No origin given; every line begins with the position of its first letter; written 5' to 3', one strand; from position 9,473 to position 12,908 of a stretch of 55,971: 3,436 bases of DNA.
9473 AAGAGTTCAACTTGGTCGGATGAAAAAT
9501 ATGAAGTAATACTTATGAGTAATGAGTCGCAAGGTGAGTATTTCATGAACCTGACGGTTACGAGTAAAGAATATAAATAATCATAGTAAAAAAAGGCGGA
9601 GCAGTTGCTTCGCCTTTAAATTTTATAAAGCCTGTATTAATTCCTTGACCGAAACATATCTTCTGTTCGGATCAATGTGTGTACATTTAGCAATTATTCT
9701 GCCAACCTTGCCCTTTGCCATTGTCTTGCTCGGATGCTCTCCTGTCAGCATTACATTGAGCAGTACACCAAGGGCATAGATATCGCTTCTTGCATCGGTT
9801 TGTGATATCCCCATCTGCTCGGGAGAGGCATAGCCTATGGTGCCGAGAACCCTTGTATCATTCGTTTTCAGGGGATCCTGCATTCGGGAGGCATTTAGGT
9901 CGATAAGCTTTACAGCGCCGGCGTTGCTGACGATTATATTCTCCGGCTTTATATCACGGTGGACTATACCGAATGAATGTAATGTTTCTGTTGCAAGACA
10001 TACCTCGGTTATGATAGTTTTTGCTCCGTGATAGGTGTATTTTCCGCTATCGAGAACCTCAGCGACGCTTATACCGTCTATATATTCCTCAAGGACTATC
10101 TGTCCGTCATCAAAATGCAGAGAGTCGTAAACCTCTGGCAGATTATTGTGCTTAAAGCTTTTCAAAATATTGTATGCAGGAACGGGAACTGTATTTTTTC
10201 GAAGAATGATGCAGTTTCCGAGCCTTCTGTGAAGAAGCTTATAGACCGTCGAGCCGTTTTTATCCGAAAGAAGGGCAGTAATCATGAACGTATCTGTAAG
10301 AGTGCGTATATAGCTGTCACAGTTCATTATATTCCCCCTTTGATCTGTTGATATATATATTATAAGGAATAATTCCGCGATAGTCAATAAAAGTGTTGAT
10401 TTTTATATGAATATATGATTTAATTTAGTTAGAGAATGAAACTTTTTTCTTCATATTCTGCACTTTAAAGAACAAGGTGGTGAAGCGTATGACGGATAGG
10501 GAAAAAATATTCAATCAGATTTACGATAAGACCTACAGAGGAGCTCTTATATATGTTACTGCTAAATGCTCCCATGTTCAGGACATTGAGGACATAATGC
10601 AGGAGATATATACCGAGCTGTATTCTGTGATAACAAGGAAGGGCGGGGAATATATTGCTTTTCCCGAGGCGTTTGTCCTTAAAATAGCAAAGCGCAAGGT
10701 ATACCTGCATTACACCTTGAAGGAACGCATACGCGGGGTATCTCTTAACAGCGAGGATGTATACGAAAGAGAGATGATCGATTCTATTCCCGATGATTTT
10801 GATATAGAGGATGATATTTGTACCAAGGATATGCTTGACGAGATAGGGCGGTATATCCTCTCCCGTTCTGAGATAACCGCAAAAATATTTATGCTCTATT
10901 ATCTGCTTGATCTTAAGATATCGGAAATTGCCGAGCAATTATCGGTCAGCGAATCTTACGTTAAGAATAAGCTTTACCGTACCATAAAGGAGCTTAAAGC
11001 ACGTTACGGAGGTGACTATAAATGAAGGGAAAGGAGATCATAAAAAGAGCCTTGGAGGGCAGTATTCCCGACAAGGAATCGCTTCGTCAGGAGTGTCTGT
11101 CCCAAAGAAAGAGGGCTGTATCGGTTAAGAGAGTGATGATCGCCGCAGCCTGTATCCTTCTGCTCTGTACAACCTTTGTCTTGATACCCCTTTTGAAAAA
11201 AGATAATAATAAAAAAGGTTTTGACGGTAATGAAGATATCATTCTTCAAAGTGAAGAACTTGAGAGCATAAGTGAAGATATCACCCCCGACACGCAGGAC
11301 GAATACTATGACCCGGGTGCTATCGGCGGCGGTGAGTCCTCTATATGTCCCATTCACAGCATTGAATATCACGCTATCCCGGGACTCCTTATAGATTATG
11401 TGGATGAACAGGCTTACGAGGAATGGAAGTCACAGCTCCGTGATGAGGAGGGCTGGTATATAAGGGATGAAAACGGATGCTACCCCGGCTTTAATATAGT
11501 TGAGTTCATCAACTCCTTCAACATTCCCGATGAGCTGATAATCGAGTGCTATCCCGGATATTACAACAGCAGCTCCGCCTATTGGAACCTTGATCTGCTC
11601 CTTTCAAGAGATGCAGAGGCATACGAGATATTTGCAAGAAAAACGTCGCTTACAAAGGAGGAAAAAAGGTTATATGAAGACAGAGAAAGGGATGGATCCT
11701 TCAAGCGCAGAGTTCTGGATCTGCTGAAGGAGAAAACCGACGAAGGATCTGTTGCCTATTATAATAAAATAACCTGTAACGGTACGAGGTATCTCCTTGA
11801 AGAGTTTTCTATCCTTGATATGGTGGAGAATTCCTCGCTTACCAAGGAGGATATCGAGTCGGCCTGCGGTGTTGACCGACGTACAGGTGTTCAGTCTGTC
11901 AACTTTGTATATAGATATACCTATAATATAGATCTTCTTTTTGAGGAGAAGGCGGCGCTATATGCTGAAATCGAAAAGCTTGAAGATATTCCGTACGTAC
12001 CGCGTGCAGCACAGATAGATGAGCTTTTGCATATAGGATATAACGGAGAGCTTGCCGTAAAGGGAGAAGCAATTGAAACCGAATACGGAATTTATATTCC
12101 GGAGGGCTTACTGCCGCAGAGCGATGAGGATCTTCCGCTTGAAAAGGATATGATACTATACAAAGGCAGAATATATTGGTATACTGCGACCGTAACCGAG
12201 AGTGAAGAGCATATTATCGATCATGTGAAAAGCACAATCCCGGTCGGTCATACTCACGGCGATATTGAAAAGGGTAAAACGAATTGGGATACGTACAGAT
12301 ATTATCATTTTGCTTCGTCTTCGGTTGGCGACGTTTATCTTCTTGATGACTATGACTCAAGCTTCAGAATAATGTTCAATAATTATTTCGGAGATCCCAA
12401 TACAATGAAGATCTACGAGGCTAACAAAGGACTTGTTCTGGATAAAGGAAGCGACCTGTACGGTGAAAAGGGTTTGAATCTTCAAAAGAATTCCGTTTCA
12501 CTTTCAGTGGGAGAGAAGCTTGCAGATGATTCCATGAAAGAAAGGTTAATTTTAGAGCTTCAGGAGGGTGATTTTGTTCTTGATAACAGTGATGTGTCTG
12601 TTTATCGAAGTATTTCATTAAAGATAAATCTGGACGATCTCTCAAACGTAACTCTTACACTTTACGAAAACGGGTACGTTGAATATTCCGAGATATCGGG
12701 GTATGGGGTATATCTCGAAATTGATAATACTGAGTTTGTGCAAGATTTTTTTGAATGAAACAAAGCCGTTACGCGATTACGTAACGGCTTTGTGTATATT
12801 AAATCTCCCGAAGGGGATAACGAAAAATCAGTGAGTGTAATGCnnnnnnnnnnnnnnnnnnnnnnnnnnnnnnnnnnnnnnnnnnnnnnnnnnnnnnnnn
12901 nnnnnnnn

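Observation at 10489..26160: Family of three sigma/anti-sigma-like modules plus one free lipoprotein sharing an unrecognised extracytoplasmic domain of about 240 aa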

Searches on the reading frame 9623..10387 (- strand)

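Call 14: search_protein_families(library=pfam, proteins=[window:9623-10387:-], max_evalue=0.001)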
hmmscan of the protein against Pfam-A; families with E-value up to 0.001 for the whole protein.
window:9623-10387:- (254 aa): 5 families
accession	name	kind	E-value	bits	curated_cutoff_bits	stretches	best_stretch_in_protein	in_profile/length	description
PF00069.31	Pkinase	-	5.7e-31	108.3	31.7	1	73-225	50-202/263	Protein kinase domain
PF07714.23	PK_Tyr_Ser-Thr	-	9.7e-18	64.8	23.1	1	72-238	52-223/258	Protein tyrosine and serine/threonine kinase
PF03109.22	ABC1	-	1.4e-05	24.9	22.9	1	76-168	125-215/244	ABC1 atypical kinase-like domain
PF06293.20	Kdo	-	4.1e-05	23.6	21.3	1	97-172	94-174/207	Lipopolysaccharide kinase (Kdo/WaaP) family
PF12330.14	Haspin_kinase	-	0.00074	19.1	25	0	129-174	217-257/364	Haspin like kinase domain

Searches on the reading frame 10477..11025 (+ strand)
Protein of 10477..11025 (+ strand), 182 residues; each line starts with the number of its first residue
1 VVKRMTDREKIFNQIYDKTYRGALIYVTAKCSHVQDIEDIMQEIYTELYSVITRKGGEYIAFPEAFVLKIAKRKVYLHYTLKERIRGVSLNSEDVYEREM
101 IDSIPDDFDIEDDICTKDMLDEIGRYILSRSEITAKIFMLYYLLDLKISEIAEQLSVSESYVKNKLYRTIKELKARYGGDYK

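Call 4: search_protein_families(library=pfam, proteins=[window:10477-11025:+], max_evalue=1)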
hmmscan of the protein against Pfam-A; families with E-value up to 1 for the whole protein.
window:10477-11025:+ (182 aa): 8 families
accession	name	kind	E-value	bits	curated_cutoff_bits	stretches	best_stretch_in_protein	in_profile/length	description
PF08281.18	Sigma70_r4_2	-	1.6e-09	37.7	25.7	1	132-173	13-54/54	Sigma-70, region 4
PF04545.22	Sigma70_r4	-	2.3e-05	24.3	24.1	1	134-174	9-49/50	Sigma-70, region 4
PF04297.20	UPF0122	-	8.8e-05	23.1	22.7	1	135-174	23-62/101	Putative helix-turn-helix protein, YlxM / p13 like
PF07638.17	Sigma70_ECF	-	0.012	16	21.1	1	97-166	104-172/185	ECF sigma factor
PF18289.6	HU-CCDC81_euk_2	-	0.029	14.8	26.1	0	35-75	19-59/75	CCDC81 eukaryotic HU domain 2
PF08279.18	HTH_11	-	0.071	13.4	25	1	146-173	16-39/55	HTH domain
PF04542.20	Sigma70_r2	-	0.094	13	24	1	29-79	15-65/71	Sigma-70 region 2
PF13384.12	HTH_23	-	0.13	12.6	24.6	1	141-163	14-35/50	Homeodomain-like domain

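Call 5: search_protein_families(library=ncbifam, proteins=[window:10477-11025:+], max_evalue=1)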
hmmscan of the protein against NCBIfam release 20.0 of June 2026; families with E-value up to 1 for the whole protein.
window:10477-11025:+ (182 aa): 73 families (the best 25 are shown)
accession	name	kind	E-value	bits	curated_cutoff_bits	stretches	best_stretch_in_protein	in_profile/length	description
TIGR02985.1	Sig70_bacteroi1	subfamily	3.1e-15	56.8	126.4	1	11-175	2-160/162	RNA polymerase sigma-70 factor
TIGR02937.1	sigma70-ECF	superfamily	3.4e-12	46.3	42.9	1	12-175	3-163/165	sigma-70 family RNA polymerase sigma factor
TIGR02952.1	Sig70_famx2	equivalog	3.8e-12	46.4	206.45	1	2-175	2-168/170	ECF subfamily RNA polymerase sigma factor, BldN family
NF007220.0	PRK09639.1-5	equivalog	5.4e-10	39.3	260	1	10-175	3-162/181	RNA polymerase sigma factor SigX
NF009179.0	PRK12527.1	equivalog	3.3e-09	37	162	1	18-176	3-152/159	RNA polymerase sigma factor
TIGR02950.1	SigM_subfam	subfamily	3.9e-09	36.5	147.95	1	13-177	3-158/159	RNA polymerase sigma factor, SigM family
NF009195.0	PRK12543.1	subfamily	2.7e-08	33.5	197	1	8-175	18-176/192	RNA polymerase sigma factor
NF058625.1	sigma_PG0214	equivalog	4.4e-08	33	130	1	10-177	8-161/170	GFO_1088 family ECF-type sigma factor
NF007226.0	PRK09644.1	equivalog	2.5e-07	30.9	199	1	12-177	7-157/166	RNA polymerase sigma factor SigM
TIGR02954.1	Sig70_famx3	hypoth_equivalog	4.8e-07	29.7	188.5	1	9-176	19-166/170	RNA polymerase sigma-70 factor, TIGR02954 family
NF041727.1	ECF_sigma_FecI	equivalog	9e-07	29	260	1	6-168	7-159/169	ferric citrate uptake sigma factor FecI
NF007232.0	PRK09651.1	subfamily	1.4e-06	28.5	185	1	5-170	6-161/173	RNA polymerase sigma factor FecI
NF008891.0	PRK11924.1-5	subfamily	2.7e-06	27.6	259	1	9-180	6-166/171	RNA polymerase sigma factor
NF008888.0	PRK11922.1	equivalog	3.9e-06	26.7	204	1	35-175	55-194/231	RNA polymerase sigma factor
NF006930.0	PRK09415.1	subfamily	5e-06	26.5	198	1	5-175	11-173/179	RNA polymerase factor sigma C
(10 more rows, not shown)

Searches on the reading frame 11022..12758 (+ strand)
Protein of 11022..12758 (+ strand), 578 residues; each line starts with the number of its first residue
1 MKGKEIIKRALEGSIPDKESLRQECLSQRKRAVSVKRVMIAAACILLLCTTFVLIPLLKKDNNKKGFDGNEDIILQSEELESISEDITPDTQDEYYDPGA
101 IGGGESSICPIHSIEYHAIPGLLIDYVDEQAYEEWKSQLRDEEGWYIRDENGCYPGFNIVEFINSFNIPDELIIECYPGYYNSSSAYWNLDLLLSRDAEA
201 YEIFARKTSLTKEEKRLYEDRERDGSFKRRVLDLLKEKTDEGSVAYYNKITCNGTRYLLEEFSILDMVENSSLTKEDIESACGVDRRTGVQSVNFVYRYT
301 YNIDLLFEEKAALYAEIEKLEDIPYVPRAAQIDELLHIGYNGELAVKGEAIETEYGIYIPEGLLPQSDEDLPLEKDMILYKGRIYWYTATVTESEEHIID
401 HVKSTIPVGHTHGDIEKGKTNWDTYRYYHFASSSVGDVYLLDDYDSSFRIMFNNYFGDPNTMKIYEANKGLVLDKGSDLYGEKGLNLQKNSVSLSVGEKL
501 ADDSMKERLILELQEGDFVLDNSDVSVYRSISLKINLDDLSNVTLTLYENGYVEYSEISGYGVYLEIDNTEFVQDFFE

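Call 4: search_protein_families(library=pfam, proteins=[window:11022-12758:+], max_evalue=1)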
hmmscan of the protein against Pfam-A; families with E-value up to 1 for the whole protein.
window:11022-12758:+ (578 aa): 0 families

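Call 5: search_protein_families(library=ncbifam, proteins=[window:11022-12758:+], max_evalue=1)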
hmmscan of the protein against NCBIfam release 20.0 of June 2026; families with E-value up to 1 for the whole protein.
window:11022-12758:+ (578 aa): 0 families

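Call 82: search_protein_families(library=padloc, proteins=[window:11022-12758:+], max_evalue=0.1)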
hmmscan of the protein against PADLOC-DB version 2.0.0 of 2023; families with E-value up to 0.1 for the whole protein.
window:11022-12758:+ (578 aa): 0 families

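Call 83: search_protein_families(library=phrogs, proteins=[window:11022-12758:+], max_evalue=0.1)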
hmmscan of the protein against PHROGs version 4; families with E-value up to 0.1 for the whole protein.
window:11022-12758:+ (578 aa): 0 families
